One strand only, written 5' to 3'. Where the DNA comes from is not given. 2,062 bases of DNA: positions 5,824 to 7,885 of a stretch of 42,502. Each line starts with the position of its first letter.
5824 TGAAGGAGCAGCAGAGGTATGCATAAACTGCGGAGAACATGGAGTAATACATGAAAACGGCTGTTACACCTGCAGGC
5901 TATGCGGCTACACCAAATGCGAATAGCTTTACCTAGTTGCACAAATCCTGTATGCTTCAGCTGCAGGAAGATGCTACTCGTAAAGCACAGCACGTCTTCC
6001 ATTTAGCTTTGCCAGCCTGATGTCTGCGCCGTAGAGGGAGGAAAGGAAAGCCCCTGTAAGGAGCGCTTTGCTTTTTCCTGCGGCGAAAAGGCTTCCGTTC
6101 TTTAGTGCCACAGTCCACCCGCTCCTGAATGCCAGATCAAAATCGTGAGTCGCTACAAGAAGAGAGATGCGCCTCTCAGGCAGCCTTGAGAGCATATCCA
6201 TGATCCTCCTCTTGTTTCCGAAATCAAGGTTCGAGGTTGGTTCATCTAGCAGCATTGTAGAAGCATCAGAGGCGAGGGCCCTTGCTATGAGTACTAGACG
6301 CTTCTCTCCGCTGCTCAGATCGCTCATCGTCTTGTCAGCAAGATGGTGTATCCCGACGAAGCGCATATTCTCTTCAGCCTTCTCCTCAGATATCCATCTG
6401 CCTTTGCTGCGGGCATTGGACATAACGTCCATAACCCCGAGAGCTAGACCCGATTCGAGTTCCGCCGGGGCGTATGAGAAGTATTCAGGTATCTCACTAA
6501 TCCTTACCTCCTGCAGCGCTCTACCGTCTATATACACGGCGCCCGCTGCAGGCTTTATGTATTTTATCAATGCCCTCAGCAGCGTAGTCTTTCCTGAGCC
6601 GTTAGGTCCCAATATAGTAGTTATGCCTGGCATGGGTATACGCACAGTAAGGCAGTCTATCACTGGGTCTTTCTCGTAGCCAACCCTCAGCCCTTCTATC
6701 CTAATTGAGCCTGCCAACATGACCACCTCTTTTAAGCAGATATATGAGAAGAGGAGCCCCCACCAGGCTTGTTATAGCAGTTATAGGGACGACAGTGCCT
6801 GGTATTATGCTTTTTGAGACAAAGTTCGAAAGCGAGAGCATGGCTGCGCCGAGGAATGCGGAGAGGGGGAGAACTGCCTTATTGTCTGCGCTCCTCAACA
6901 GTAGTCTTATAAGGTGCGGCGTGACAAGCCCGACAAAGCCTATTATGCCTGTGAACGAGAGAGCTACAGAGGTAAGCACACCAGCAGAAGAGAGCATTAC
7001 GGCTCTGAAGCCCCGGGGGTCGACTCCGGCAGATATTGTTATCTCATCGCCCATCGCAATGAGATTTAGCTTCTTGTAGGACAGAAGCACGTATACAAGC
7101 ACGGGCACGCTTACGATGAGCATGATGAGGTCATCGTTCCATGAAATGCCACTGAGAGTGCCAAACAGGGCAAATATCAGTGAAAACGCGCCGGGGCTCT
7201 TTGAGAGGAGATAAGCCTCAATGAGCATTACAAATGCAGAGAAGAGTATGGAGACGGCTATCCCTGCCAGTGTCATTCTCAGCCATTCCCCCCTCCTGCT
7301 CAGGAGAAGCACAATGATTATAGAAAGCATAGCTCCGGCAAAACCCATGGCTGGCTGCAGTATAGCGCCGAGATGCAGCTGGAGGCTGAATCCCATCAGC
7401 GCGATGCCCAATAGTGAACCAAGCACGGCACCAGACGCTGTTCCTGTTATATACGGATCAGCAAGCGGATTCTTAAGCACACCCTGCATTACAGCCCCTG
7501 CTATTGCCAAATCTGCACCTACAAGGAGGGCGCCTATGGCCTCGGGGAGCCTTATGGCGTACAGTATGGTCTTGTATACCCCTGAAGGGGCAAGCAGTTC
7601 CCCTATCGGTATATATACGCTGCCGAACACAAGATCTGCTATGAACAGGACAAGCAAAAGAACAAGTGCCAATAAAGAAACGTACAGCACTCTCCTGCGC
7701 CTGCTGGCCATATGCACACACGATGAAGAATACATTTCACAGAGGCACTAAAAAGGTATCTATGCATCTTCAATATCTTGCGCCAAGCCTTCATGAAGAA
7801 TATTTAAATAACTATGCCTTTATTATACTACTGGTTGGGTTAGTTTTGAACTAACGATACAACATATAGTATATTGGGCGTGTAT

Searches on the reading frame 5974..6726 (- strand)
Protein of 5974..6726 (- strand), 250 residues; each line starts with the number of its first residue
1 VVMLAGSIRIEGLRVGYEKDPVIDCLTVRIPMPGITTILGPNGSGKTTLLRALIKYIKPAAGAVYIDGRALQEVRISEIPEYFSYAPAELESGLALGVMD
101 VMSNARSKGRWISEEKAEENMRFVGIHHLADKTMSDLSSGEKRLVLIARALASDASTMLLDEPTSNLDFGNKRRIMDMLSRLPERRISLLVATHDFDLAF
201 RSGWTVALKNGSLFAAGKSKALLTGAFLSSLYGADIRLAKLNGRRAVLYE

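Call 3: search_protein_families(library=pfam, proteins=[window:5974-6726:-], max_evalue=0.1)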
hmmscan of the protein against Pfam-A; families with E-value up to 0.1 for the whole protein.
window:5974-6726:- (250 aa): 25 families
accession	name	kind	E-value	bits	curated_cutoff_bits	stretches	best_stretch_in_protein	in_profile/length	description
PF00005.33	ABC_tran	-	4.8e-25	89.2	25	1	27-165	5-137/137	ABC transporter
PF13304.12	AAA_21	-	2.7e-19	70.8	27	2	103-195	205-299/304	AAA domain, putative AbiEii toxin, Type IV TA system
PF02463.25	SMC_N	-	4.1e-09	36.6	40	1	33-194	24-197/220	RecF/RecN/SMC N terminal domain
PF13476.12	AAA_23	-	4.8e-06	27.8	27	1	25-53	17-39/201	AAA domain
PF13191.12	AAA_16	-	6.7e-06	27.1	32.6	1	28-79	19-64/167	AAA ATPase domain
PF13555.12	AAA_29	-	2.8e-05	24.2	27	1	27-60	16-49/61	P-loop containing region of AAA domain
PF09818.15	ABC_ATPase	-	0.00011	21.8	23.2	1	33-57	79-103/283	P-loop domain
PF13173.12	AAA_14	-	0.00035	21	27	1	35-86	4-57/129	AAA domain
PF13175.12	AAA_15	-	0.0017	18.5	32.1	1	33-56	22-46/374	AAA ATPase domain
PF06414.18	Zeta_toxin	-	0.0022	17.9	22.3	1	33-84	16-63/199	Zeta toxin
PF25199.1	nSTAND_NTPase5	-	0.0051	17.1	34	1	32-55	40-63/145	Novel STAND NTPase 5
PF00004.35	AAA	-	0.0055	17.6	21.2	1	38-85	3-52/131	ATPase family associated with various cellular activities (AAA)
PF13401.12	AAA_22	-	0.0074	17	27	1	34-56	6-28/130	AAA domain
PF01637.24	ATPase_2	-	0.0078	16.5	33.2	1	35-80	22-66/225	ATPase domain predominantly from Archaea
PF24389.1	ORC-CDC6-like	-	0.01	15.1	27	1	34-53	33-52/571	ORC-CDC6-like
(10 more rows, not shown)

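Call 4: search_protein_families(library=ncbifam, proteins=[window:5974-6726:-], max_evalue=0.1)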
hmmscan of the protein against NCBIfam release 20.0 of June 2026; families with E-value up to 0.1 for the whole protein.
window:5974-6726:- (250 aa): 212 families (the best 25 are shown)
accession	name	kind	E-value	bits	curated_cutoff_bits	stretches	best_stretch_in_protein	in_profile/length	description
NF010068.0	PRK13548.1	equivalog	1.3e-39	135.9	261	1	7-241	5-249/261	heme ABC transporter ATP-binding protein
TIGR03873.1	F420-0_ABC_ATP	hypoth_equivalog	8.2e-37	126.8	372.4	1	9-238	3-240/256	putative F420-0 ABC transporter ATP-binding protein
NF008409.0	PRK11231.1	equivalog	8.1e-36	123.7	375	1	8-237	3-240/255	Fe(3+) dicitrate ABC transporter ATP-binding protein FecE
NF007082.0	PRK09536.1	equivalog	1.1e-34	120.2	537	1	8-235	4-239/402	corrinoid ABC transporter ATPase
NF007606.0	PRK10253.1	equivalog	9.4e-34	117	497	1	7-234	7-243/266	iron-enterobactin ABC transporter ATP-binding protein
NF040873.1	AztA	equivalog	2.5e-30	105.5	220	1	16-202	1-185/191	zinc ABC transporter ATP-binding protein AztA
TIGR03771.1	anch_rpt_ABC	equivalog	2e-29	102.9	268.8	1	36-226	9-203/223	anchored repeat-type ABC transporter ATP-binding subunit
TIGR01166.1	cbiO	subfamily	2.5e-29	102.1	211.8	2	114-199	105-190/190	cobalt ABC transporter, ATP-binding protein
NF007863.0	PRK10575.1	equivalog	1.1e-28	100.3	433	1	22-235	26-248/265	Fe3+-hydroxamate ABC transporter ATP-binding protein FhuC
TIGR02673.1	FtsE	equivalog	8.1e-28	97.6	264.85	2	113-201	114-202/214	cell division ATP-binding protein FtsE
TIGR02315.1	ABC_phnC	equivalog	3.1e-27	95.5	266.1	2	114-232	123-242/243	phosphonate ABC transporter ATP-binding protein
TIGR02211.1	LolD_lipo_ex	equivalog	6.1e-27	94.6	307.75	2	113-214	118-220/221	lipoprotein-releasing ABC transporter ATP-binding protein LolD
NF053840.1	MnTportMntADein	equivalog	8.4e-27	94.3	400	1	8-227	2-224/240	manganese ABC transporter ATP-binding protein MntA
TIGR03375.1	type_I_sec_LssB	subfamily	1.3e-25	89.8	693.1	1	4-224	462-690/696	type I secretion system permease/ATPase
TIGR04520.1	ECF_ATPase_1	equivalog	1.7e-25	90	315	2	115-224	115-225/269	energy-coupling factor transporter ATPase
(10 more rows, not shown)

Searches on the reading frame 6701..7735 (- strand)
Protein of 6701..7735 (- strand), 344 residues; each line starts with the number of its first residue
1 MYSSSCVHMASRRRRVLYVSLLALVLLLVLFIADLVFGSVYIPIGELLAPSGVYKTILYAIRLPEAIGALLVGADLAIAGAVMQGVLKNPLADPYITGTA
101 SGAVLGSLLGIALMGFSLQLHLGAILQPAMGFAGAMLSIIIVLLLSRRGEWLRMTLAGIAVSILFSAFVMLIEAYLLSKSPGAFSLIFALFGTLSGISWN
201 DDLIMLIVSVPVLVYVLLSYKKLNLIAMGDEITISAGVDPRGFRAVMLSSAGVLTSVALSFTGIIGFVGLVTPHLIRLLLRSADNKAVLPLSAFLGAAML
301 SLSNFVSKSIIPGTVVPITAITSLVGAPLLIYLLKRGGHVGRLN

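Call 3: search_protein_families(library=pfam, proteins=[window:6701-7735:-], max_evalue=0.1)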
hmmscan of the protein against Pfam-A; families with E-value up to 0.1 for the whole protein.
window:6701-7735:- (344 aa): 2 families
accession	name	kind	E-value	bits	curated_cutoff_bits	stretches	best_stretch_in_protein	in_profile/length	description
PF01032.23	FecCD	-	2.6e-71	240.6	26.5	1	26-336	1-311/311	FecCD transport family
PF00950.22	ABC-3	-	0.00013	22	20.1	1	108-307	43-232/258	ABC 3 transport family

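Call 4: search_protein_families(library=ncbifam, proteins=[window:6701-7735:-], max_evalue=0.1)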
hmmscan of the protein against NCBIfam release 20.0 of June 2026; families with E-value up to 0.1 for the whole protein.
window:6701-7735:- (344 aa): 17 families
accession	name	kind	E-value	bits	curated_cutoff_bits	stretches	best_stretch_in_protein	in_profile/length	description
NF003001.0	PRK03784.1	equivalog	2.5e-55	187.9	334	1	11-336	9-327/332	vitamin B12 ABC transporter permease BtuC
NF007081.0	PRK09535.1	equivalog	4.2e-46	157.9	461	1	53-336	86-360/366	vitamin B12 ABC transporter permease BtuC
NF007871.0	PRK10577.2-2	equivalog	6e-45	153.9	899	1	13-337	352-676/679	Fe(3+)-hydroxamate ABC transporter permease FhuB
TIGR03869.1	F420-0_ABCperm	hypoth_equivalog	8e-44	150.2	437.35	1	52-337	43-321/325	putative F420-0 ABC transporter permease subunit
NF007867.0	PRK10577.1-3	subfamily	7.5e-43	146.9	849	1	8-337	378-705/710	Fe(3+)-hydroxamate ABC transporter permease FhuB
NF007299.0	PRK09777.1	equivalog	6.1e-42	144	406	1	20-336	6-316/318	Fe(3+) dicitrate ABC transporter permease subunit FecD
NF007866.0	PRK10577.1-2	equivalog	2.3e-41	141.9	554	1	17-336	14-330/666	Fe(3+)-hydroxamate ABC transporter permease FhuB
NF007872.0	PRK10577.2-3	equivalog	9.2e-39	133.3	727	1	10-337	9-331/676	Fe(3+)-hydroxamate ABC transporter permease FhuB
NF008407.0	PRK11228.1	equivalog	1.1e-37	129.7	396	1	17-336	7-328/330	iron-dicitrate ABC transporter permease FecC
NF007760.0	PRK10441.1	equivalog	3.1e-32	112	428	1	13-339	8-331/335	Fe(3+)-siderophore ABC transporter permease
NF007870.0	PRK10577.2-1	equivalog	2e-30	106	1355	2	147-336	143-329/678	Fe(3+)-hydroxamate ABC transporter permease FhuB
NF007759.0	PRK10440.1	equivalog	6.7e-30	104.4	422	1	13-335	5-324/330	iron-enterobactin ABC transporter permease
NF007873.0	PRK10577.2-4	equivalog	6.9e-30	104.4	1012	1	19-335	325-641/646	Fe(3+)-hydroxamate ABC transporter permease FhuB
NF007869.0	PRK10577.1-6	equivalog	6.5e-29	100.9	954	1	17-334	379-691/703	Fe(3+)-hydroxamate ABC transporter permease FhuB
NF007868.0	PRK10577.1-5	equivalog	2.3e-28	99.1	943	1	9-337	346-664/666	Fe(3+)-hydroxamate ABC transporter permease FhuB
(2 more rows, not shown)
